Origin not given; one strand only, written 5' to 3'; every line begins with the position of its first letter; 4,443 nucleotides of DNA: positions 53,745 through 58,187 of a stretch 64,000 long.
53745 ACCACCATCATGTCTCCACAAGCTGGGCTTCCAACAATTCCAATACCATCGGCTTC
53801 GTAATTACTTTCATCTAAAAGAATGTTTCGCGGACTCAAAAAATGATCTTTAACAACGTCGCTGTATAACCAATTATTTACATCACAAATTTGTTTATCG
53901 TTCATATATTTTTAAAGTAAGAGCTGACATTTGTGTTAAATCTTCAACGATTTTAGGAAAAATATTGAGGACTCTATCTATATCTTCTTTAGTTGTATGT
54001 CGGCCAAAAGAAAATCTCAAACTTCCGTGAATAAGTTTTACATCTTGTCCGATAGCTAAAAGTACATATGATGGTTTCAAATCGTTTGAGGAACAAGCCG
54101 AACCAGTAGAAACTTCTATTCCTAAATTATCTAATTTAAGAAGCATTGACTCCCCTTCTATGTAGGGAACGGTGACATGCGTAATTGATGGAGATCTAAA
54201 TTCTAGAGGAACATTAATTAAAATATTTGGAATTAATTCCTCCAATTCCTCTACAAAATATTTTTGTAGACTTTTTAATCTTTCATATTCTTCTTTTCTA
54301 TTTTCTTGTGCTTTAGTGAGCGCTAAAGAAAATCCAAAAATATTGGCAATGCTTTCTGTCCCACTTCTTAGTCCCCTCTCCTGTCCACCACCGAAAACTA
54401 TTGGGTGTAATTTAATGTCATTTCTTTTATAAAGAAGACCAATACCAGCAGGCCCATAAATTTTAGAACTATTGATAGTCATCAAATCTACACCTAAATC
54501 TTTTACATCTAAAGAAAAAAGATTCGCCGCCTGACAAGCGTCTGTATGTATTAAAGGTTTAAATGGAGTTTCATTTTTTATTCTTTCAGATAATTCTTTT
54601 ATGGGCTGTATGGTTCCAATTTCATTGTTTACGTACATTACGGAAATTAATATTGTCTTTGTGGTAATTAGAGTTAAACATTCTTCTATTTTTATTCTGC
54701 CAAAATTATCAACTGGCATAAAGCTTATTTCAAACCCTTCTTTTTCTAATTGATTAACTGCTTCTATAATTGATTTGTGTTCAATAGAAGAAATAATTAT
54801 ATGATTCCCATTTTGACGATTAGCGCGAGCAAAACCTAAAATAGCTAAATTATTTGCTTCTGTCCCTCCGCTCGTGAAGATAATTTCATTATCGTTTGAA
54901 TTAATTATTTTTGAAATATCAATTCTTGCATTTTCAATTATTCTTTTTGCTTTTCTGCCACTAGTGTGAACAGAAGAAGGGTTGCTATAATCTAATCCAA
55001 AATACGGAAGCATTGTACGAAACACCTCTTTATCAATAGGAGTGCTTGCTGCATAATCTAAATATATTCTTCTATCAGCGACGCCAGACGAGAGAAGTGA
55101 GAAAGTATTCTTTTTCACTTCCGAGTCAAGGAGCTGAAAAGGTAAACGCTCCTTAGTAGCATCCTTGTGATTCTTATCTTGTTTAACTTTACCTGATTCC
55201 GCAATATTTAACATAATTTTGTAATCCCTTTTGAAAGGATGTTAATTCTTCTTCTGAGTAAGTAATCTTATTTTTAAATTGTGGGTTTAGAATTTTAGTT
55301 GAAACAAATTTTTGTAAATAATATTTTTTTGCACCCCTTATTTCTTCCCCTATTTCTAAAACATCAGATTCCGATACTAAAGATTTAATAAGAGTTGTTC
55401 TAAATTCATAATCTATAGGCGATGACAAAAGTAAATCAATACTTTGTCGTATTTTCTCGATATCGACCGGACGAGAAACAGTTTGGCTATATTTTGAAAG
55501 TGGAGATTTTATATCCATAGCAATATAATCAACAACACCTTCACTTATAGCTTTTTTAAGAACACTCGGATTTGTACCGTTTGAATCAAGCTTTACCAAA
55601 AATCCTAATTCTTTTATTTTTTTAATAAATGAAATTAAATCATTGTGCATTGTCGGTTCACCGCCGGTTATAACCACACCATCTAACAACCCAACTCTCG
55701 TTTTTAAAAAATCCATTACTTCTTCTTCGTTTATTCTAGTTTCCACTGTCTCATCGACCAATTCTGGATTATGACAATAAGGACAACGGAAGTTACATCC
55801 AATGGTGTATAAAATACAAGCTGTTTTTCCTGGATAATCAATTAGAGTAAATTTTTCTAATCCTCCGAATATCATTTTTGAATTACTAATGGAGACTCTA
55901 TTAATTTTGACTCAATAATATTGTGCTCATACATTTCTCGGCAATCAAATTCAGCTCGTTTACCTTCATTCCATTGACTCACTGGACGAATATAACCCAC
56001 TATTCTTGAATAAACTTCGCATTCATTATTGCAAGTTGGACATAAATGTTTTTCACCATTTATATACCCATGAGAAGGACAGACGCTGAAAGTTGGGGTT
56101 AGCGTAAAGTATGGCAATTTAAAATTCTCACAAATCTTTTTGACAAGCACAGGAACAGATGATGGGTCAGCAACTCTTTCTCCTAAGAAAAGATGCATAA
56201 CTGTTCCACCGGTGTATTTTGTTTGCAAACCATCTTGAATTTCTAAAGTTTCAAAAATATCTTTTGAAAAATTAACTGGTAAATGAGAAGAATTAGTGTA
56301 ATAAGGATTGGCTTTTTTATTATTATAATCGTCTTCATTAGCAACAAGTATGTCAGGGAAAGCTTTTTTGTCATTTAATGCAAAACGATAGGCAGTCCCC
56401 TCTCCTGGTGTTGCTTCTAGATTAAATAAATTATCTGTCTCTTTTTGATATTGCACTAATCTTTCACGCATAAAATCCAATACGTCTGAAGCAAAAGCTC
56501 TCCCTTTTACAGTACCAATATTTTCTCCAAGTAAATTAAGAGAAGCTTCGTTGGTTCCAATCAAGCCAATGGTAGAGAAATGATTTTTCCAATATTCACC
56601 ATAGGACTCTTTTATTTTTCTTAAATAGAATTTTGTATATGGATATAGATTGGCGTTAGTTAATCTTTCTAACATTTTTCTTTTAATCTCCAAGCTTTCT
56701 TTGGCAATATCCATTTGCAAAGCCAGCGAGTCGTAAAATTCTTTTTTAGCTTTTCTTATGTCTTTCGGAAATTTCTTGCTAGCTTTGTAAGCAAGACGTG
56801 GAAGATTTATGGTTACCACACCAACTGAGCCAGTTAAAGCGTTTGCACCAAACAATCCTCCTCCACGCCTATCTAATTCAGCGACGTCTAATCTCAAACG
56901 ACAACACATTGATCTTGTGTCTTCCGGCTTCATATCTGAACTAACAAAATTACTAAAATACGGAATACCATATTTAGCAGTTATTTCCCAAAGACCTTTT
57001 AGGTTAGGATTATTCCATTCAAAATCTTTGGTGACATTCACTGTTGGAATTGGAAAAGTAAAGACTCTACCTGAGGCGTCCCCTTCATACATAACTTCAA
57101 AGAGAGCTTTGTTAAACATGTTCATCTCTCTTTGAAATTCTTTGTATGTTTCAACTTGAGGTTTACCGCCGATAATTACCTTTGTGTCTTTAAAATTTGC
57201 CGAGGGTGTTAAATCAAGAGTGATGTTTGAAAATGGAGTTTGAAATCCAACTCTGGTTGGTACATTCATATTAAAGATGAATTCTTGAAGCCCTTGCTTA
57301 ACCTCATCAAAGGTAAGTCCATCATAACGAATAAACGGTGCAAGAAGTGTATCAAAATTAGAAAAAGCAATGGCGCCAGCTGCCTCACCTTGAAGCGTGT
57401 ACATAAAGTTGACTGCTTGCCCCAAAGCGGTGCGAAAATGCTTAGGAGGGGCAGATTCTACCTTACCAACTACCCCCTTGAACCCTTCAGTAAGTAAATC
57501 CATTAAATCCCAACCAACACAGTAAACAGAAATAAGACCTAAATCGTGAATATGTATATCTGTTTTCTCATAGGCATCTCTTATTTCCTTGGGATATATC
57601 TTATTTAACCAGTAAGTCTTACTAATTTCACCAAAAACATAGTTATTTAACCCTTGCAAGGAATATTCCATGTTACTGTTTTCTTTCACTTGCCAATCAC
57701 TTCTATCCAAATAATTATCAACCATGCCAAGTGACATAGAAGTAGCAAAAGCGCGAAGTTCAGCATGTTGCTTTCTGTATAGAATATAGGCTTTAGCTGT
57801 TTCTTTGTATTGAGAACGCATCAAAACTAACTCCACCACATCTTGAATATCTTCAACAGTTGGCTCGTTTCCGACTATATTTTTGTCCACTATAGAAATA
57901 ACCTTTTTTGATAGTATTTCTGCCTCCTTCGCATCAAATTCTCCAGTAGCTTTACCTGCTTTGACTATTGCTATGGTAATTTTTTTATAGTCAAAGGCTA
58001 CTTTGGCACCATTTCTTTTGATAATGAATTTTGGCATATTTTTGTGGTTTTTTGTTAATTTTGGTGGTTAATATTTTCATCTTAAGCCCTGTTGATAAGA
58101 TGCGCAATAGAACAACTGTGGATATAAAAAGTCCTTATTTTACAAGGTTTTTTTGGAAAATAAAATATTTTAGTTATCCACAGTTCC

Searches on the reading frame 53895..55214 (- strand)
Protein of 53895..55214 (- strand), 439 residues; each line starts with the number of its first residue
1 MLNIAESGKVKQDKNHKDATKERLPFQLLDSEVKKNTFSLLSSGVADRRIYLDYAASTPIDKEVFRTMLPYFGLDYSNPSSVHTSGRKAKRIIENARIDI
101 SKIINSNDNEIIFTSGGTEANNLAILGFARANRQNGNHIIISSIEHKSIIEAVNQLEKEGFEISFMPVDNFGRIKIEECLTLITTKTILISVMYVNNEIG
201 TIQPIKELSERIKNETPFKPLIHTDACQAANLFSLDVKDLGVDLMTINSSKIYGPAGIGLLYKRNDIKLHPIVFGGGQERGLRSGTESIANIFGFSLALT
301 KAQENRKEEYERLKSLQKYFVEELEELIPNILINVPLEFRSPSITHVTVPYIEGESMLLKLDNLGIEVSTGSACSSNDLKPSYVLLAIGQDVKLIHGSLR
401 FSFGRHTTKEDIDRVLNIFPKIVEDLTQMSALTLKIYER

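Call 47: search_protein_families(library=pfam, proteins=[window:53895-55214:-], max_evalue=0.001)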
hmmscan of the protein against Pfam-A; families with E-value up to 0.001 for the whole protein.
window:53895-55214:- (439 aa): 2 families
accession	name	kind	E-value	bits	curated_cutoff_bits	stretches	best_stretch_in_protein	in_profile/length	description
PF00266.25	Aminotran_5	-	1.6e-79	268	21.5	1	50-415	1-371/371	Aminotransferase class-V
PF00155.27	Aminotran_1_2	-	6.4e-05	22.7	19.7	1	108-327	65-293/361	Aminotransferase class I and II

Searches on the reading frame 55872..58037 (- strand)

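Call 47: search_protein_families(library=pfam, proteins=[window:55872-58037:-], max_evalue=0.001)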
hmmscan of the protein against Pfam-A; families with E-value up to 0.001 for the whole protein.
window:55872-58037:- (721 aa): 2 families
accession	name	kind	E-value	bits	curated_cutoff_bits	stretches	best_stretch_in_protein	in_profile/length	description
PF13597.11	NRDD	-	6.2e-194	646.2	26.2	1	119-703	1-562/562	Anaerobic ribonucleoside-triphosphate reductase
PF03477.21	ATP-cone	-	2.2e-21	76.6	25.8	1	4-92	2-87/88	ATP cone domain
